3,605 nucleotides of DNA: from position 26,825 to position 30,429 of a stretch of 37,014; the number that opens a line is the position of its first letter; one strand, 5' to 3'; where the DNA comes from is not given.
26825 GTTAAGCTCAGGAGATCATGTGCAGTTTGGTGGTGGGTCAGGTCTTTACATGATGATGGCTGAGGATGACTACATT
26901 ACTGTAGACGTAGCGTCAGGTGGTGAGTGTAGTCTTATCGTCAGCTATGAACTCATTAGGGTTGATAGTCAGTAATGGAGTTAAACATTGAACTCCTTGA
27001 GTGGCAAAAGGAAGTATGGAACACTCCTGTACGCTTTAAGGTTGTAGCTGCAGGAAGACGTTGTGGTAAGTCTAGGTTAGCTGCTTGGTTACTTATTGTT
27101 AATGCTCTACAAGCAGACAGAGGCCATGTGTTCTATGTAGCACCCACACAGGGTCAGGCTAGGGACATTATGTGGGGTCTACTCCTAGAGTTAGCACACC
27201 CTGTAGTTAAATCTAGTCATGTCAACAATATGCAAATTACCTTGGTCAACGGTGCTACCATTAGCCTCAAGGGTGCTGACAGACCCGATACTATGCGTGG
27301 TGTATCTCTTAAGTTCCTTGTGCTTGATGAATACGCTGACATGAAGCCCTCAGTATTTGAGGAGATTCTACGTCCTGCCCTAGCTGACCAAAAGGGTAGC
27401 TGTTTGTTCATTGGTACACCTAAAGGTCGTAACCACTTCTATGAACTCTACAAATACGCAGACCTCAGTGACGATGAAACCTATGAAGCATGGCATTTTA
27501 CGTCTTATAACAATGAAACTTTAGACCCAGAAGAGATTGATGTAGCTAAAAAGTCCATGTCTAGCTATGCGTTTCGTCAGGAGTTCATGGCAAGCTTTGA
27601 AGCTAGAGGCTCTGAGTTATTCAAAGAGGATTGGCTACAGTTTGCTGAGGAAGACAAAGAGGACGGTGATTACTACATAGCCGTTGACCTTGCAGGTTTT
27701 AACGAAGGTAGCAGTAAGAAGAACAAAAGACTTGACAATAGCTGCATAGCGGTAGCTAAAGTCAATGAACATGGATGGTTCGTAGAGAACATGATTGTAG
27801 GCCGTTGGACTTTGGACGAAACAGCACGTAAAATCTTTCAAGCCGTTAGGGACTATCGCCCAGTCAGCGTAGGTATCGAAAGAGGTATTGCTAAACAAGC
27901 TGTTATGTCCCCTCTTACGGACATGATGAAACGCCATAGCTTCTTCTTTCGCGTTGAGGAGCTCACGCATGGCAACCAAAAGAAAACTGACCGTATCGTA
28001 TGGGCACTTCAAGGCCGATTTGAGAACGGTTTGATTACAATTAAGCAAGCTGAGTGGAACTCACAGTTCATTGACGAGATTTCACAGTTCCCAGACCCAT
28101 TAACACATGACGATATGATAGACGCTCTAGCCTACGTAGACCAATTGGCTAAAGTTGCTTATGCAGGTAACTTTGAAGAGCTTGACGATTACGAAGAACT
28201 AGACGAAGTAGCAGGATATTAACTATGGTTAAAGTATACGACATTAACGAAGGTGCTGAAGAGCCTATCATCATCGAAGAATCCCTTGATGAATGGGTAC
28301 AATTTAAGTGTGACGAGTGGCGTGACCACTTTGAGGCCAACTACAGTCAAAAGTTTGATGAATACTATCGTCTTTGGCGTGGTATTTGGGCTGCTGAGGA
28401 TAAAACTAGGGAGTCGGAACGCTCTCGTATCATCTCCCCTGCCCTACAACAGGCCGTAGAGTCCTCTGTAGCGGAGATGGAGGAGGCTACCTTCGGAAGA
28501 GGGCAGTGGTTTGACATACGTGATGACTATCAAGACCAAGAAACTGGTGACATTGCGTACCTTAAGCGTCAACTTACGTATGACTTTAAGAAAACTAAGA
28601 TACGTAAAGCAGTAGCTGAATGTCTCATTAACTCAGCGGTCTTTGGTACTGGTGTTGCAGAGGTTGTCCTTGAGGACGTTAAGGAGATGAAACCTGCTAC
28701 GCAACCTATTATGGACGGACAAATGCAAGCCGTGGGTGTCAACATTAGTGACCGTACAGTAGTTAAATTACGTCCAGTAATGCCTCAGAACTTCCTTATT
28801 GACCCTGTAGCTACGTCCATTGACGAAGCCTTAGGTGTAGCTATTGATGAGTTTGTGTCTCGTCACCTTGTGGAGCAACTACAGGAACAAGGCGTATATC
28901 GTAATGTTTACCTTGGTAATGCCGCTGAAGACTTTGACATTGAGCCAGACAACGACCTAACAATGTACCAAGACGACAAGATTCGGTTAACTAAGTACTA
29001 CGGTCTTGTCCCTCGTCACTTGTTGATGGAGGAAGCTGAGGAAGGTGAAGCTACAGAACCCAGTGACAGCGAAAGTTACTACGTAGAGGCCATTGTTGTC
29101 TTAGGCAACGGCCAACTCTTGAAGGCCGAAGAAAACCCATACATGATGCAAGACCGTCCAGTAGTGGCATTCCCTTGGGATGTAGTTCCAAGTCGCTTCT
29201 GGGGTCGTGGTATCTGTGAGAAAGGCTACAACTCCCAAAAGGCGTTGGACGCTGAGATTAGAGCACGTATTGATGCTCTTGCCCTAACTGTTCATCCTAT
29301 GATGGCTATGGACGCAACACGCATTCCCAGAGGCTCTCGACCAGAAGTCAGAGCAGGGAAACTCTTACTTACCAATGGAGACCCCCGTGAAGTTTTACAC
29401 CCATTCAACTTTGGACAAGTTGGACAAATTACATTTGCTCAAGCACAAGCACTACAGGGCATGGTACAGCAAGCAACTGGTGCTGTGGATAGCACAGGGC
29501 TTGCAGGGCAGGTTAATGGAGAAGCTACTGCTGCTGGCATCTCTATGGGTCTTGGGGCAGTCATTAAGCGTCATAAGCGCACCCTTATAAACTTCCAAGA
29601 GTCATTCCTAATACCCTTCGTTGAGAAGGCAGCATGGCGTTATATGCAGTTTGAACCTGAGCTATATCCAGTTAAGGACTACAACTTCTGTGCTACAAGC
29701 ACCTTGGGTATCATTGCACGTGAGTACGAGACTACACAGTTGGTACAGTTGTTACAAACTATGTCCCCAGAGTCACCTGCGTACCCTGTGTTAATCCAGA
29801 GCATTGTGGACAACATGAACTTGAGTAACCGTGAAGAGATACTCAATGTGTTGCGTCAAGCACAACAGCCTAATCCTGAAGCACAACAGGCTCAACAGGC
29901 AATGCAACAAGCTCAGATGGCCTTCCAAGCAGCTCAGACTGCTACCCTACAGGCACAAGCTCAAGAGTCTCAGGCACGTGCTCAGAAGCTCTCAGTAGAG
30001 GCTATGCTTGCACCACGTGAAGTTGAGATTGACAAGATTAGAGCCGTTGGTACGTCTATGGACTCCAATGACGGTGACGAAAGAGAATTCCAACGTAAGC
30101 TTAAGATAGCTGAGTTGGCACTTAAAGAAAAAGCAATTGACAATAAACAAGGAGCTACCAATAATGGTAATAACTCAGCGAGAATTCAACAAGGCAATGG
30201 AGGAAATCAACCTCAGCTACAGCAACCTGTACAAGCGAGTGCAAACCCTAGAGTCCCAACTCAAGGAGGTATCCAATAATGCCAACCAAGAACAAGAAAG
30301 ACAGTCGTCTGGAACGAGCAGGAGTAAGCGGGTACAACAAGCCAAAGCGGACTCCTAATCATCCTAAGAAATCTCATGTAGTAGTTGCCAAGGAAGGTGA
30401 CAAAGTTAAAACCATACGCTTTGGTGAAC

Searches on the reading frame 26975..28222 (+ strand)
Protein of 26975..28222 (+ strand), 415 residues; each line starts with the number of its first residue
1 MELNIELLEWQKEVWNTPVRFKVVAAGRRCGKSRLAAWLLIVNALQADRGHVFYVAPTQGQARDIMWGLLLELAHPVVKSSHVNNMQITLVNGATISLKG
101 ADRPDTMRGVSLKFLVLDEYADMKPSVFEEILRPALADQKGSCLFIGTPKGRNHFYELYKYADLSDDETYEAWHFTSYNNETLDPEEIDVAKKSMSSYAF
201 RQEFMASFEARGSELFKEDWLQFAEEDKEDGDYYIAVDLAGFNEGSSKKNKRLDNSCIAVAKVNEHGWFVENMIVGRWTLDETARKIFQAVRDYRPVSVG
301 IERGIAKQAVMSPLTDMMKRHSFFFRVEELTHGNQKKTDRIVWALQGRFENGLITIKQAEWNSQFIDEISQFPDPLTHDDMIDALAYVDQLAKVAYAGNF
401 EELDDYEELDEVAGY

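Call 11: search_protein_families(library=phrogs, proteins=[window:26975-28222:+], max_evalue=0.01)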
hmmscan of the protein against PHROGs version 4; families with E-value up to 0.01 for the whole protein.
window:26975-28222:+ (415 aa): 8 families
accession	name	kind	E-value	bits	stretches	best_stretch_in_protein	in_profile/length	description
phrog_2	-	head and packaging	2.8e-45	156.4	1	6-388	265-590/807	terminase large subunit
phrog_38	-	head and packaging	5.6e-28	99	1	128-395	468-706/760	terminase large subunit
phrog_7579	-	head and packaging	1.3e-18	68.1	1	9-222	7-227/239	terminase large subunit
phrog_675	-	head and packaging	1.1e-09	38.1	1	9-155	45-197/576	terminase large subunit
phrog_9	-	head and packaging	1.4e-07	31.7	1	5-270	200-510/812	terminase large subunit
phrog_5573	-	head and packaging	1.9e-07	31.8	1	213-387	62-229/250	terminase large subunit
phrog_12171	-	head and packaging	1.9e-05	25.7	1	347-386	51-89/110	terminase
phrog_20726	-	unknown function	0.00038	21.2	1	250-387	14-168/199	-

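Call 12: search_protein_families(library=pfam, proteins=[window:26975-28222:+], max_evalue=0.01)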
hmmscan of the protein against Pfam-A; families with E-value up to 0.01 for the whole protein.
window:26975-28222:+ (415 aa): 6 families
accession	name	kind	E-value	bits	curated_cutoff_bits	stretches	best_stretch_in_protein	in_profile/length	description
PF03237.21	Terminase_6N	-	1.6e-19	70.9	22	1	26-223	4-215/215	Terminase large subunit, T4likevirus-type, N-terminal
PF17289.8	Terminase_6C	-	2.2e-08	34.7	22.6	1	247-387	8-150/155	Terminase RNaseH-like domain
PF13401.12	AAA_22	-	7.2e-05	23.6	27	1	26-150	12-125/130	AAA domain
PF22530.2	Terminase-T7_RNaseH-like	-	0.00044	20.9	27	1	254-347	9-101/108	Terminase Bacteriophage T7, Ribonuclease H-like domain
PF05876.18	GpA_ATPase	-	0.0012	19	25.6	1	23-130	31-147/247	Phage terminase large subunit gpA, ATPase domain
PF04466.19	Terminase_3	-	0.002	18.1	23.2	1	20-188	3-180/201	Phage terminase large subunit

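Call 13: find_related_loci(query=window:26975-28222:+, collection=viral_contigs, flank=6000)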
Query window:26975-28222:+ (415 aa) in viral_contigs; peptide patterns used: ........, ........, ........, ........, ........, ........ (x = any residue, [..] = any of these).
600 stretches matched a pattern (row limit reached: there are more); 600 encode a relative of the query (tblastn E <= 1e-3); the best 80 are kept; 80 distinct loci.
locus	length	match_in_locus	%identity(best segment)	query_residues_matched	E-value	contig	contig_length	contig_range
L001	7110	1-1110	92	48-415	0e+0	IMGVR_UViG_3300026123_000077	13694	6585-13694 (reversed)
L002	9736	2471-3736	79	2-415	0e+0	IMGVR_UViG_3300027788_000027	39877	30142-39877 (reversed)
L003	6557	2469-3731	79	2-415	0e+0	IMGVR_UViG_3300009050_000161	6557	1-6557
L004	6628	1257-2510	78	1-415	0e+0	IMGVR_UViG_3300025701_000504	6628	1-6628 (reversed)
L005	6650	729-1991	78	2-415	0e+0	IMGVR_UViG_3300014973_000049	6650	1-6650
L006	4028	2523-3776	77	2-415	0e+0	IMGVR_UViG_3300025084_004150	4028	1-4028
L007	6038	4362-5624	78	2-415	0e+0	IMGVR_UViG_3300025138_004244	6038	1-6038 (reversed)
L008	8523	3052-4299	77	1-415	0e+0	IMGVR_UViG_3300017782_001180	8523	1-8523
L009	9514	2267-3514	77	1-415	0e+0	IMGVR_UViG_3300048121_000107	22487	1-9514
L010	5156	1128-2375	78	1-415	0e+0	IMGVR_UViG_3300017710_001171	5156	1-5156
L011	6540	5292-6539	77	1-415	0e+0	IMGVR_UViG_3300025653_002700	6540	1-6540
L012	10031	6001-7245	77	2-415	0e+0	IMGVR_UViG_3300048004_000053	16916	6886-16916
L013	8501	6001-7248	77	1-415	0e+0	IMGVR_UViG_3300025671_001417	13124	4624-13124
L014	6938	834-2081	77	1-415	0e+0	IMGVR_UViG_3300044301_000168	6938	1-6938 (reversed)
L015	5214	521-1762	78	1-413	0e+0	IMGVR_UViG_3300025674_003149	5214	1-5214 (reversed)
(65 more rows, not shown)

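Call 21: search_dna_similar(query=window:26975-28222:+, collection=phages, mode=protein, max_rows=25)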
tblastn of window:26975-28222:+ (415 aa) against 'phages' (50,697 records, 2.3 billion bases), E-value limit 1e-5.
Records with a match: 1156; places in all: 1156; records where one place covers at least 80% of the query: 0.
Best place of each record, by identity: <60% 1156.
By first word of the organism name: Salmonella 271; Vibrio 183; Escherichia 134; Klebsiella 93; Mycobacterium 70; Synechococcus 52; Gordonia 46; Microbacterium 38; Pseudomonas 32; Pelagibacter 28; and 56 more.
By host as written in the record: - 168; Mycobacterium smegmatis mc2 155 44; Escherichia coli 42; Salmonella enterica subsp. enterica serovar Enteritidis PT1 39; Vibrio harveyi BAA-1116 36; Klebsiella pneumoniae 28; Microbacterium foliorum NRRL B-24224 26; Gordonia rubripertincta NRRL B-16540 26; and 277 more.
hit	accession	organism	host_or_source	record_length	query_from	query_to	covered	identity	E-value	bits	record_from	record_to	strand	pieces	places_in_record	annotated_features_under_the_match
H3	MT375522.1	Methylophilales phage Venkman EXVC282S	Methylophilales bacterium H5P1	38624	20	276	62%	37.2%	7e-35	143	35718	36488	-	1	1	terminase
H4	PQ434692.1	Stenotrophomonas phage ANB28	Stenotrophomonas maltophilia B28B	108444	11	233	54%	41.7%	2e-46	176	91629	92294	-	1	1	hypothetical protein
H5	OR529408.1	Stenotrophomonas phage BUCTxx99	Stenotrophomonas maltophilia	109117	11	233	54%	41.7%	2e-46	176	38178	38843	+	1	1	terminase family protein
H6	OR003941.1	Phage DSL-LC06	Proteobacteria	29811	5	287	68%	32.2%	3e-33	137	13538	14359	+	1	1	terminase large subunit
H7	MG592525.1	Vibrio phage 1.157.O._10N.261.45.B7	Vibrio breoganii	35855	3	231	55%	39.6%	9e-39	154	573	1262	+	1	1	terminase-like family protein | HNH nuclease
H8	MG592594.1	Vibrio phage 1.228.O._10N.261.49.C1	Vibrio breoganii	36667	3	231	55%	39.6%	9e-39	154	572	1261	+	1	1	terminase-like family protein | HNH nuclease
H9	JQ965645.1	Salmonella phage SSU5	Salmonella enterica subsp. enterica ...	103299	5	216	51%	42.1%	3e-45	173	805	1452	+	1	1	putative terminase large subunit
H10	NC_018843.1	Salmonella phage SSU5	Salmonella enterica subsp. enterica ...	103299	5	216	51%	42.1%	3e-45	173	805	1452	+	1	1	terminase large subunit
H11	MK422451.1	Klebsiella phage ST13-OXA48phi12.3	Klebsiella pneumoniae ST13-OXA48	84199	5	216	51%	41.2%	2e-44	171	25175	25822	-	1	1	terminase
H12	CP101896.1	Klebsiella phage GArcari-2022b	Klebsiella pneumoniae strain 4011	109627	5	216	51%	41.2%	2e-44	171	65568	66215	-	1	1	record has no annotation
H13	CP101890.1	Klebsiella phage GArcari-2022a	Klebsiella pneumoniae strain 9362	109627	5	216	51%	41.2%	2e-44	171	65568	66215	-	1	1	record has no annotation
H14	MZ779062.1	Klebsiella phage pJN2-26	horse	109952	5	216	51%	41.2%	2e-44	171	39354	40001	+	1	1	putative terminase large subunit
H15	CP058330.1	Klebsiella phage vB_Kpn_1825-KPC53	Klebsiella pneumoniae subsp. pneumoniae ...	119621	5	216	51%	41.2%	2e-44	171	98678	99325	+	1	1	record has no annotation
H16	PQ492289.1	Klebsiella phage vB_KpnS_p4727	Klebsiella pneumoniae 4727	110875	5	216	51%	41.2%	3e-44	171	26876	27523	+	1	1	record has no annotation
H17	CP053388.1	Escherichia phage CMS-2020a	Escherichia coli strain SCU-107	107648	5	216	51%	41.2%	2e-43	167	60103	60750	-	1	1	record has no annotation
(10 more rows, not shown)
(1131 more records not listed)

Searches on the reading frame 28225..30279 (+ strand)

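Call 11: search_protein_families(library=phrogs, proteins=[window:28225-30279:+], max_evalue=0.01)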
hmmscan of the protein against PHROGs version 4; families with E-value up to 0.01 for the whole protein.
window:28225-30279:+ (684 aa): 3 families
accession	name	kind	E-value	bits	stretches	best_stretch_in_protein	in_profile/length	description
phrog_1216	-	head and packaging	2.4e-50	172.8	2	153-650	185-679/714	portal protein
phrog_332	-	connector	1.1e-38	133.9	1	39-584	27-551/560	head-tail adaptor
phrog_156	-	head and packaging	1.2e-10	41.5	2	502-660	520-663/681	portal protein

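Call 12: search_protein_families(library=pfam, proteins=[window:28225-30279:+], max_evalue=0.01)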
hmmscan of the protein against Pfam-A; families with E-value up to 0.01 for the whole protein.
window:28225-30279:+ (684 aa): 2 families
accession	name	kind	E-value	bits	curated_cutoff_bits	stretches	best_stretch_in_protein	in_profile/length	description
PF23899.1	SU10_portal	-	7.4e-20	71.3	30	1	147-565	156-592/593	Phage SU10 portal protein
PF16510.12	P22_portal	-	5.8e-09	35.4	26.1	1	499-588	500-593/594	Phage P22-like portal protein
